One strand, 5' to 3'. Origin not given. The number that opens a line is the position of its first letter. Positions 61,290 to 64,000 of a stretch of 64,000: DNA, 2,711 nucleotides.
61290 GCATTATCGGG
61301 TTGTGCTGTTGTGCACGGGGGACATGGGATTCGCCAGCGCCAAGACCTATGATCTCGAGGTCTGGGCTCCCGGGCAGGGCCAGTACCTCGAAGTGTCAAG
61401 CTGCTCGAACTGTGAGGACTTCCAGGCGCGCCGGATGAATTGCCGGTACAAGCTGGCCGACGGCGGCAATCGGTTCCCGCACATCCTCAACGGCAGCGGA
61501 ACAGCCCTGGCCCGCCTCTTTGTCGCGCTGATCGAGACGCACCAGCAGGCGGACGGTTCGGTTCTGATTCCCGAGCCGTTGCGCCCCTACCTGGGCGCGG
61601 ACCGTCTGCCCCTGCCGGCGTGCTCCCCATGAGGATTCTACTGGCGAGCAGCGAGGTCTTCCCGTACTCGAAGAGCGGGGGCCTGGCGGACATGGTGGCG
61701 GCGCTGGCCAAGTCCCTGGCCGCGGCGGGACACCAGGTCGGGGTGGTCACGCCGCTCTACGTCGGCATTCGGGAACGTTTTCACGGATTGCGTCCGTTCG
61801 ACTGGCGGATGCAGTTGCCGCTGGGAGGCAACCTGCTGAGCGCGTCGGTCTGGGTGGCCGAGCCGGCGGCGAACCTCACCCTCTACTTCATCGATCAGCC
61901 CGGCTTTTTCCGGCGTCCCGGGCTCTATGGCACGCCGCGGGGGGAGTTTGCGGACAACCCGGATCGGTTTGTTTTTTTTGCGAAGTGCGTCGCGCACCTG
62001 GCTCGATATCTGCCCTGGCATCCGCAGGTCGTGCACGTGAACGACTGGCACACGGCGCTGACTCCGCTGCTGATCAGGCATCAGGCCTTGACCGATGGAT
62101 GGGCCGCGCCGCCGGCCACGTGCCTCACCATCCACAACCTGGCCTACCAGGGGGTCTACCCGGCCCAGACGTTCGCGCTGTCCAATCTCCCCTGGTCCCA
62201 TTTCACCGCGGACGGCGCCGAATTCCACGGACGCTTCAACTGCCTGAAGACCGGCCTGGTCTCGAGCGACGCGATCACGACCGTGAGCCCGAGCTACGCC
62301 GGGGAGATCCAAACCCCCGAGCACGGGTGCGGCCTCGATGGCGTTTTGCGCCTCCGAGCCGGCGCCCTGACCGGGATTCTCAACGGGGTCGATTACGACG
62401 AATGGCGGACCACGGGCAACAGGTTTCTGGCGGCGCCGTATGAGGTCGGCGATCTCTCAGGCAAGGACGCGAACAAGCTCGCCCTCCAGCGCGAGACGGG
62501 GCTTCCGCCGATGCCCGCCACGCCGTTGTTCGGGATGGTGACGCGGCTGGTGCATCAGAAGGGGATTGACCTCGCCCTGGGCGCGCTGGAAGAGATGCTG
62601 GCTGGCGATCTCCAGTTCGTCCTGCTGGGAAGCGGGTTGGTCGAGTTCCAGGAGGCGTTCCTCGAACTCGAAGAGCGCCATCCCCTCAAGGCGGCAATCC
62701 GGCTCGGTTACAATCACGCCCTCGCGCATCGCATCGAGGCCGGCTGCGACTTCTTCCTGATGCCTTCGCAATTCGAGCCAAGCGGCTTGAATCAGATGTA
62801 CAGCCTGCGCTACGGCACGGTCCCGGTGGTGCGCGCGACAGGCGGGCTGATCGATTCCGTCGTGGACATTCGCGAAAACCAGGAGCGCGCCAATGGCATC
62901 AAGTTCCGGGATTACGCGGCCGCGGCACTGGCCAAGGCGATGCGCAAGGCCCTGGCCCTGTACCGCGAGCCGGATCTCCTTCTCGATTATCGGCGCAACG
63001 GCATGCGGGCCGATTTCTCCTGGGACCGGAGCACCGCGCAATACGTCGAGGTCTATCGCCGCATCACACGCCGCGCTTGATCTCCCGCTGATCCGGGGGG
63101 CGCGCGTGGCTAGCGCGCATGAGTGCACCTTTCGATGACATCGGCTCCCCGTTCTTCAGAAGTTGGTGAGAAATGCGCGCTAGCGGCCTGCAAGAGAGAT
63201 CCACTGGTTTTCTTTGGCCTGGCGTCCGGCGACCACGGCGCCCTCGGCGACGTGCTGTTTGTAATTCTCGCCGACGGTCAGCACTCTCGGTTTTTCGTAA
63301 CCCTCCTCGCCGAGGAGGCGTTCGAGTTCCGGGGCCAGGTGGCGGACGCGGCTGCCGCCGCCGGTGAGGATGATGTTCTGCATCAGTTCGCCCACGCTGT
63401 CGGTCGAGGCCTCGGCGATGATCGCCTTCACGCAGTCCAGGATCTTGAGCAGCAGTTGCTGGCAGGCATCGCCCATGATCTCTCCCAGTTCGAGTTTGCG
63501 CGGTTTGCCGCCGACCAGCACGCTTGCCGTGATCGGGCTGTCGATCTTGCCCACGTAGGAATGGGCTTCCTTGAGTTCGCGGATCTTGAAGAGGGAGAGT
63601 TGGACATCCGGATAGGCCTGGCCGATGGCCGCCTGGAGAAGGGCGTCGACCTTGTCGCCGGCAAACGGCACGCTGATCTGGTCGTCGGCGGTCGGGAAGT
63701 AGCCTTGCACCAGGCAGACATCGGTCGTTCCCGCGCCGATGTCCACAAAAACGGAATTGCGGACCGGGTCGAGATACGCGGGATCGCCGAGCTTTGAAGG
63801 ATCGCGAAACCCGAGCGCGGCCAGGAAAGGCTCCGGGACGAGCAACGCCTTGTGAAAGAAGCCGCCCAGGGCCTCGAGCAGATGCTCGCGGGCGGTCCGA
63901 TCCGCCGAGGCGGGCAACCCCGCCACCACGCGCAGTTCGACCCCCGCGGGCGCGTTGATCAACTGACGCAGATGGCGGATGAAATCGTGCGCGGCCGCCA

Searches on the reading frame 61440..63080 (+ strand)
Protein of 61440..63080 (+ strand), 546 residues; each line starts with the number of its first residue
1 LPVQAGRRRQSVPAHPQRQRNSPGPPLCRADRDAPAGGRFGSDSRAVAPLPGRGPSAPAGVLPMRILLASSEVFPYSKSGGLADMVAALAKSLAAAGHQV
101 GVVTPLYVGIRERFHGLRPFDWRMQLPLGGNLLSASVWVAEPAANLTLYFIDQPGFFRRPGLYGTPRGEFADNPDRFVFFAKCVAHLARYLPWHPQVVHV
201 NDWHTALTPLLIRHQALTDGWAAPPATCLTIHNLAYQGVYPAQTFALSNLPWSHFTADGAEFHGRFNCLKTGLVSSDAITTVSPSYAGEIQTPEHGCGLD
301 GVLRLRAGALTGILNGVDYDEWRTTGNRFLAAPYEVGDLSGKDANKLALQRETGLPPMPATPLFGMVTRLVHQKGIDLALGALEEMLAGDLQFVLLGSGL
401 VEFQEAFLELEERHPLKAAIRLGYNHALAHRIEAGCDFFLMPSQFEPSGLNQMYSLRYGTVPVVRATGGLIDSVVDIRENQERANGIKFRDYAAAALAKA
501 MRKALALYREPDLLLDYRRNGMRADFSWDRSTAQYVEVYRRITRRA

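Call 77: search_protein_families(library=pfam, proteins=[window:61440-63080:+])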
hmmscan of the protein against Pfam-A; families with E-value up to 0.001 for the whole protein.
window:61440-63080:+ (546 aa): 5 families
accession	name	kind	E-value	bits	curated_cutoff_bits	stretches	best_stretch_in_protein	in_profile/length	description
PF08323.17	Glyco_transf_5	-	6.5e-76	255.6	22.7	1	65-304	1-238/239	Starch synthase catalytic domain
PF00534.26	Glycos_transf_1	-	4.9e-12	46.2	26.4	1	362-508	16-159/172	Glycosyl transferases group 1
PF13692.12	Glyco_trans_1_4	-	2.9e-08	34.5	27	1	362-505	2-140/142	Glycosyl transferases group 1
PF13439.12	Glyco_transf_4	-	9.6e-08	32.7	28.5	1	80-291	2-149/170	Glycosyltransferase Family 4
PF13579.12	Glyco_trans_4_4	-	0.00034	21.4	29.7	0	80-287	1-139/158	Glycosyl transferase 4-like domain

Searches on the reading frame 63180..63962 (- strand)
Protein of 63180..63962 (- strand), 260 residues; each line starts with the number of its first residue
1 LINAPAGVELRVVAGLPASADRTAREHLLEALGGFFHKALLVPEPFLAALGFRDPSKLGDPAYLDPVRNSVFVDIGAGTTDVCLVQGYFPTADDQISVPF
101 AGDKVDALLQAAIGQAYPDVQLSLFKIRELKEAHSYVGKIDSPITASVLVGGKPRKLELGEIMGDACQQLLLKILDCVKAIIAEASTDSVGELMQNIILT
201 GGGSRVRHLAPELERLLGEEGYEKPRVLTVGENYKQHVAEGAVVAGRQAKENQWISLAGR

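Call 7: search_protein_families(library=pfam, proteins=[window:63180-63962:-])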
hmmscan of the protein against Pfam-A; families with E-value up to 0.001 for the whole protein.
window:63180-63962:- (260 aa): 3 families
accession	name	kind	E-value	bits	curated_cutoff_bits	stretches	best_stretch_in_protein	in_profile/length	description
PF06723.19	MreB_Mbl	-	1.7e-10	40.7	27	1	11-215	95-295/327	MreB/Mbl protein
PF00022.25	Actin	-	0.00023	20.3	27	0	170-227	302-359/410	Actin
PF21522.3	MreB-like_C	-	0.00034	21.6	27.8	0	73-206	2-116/123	Archaeal actin homologue MreB-like, C-terminal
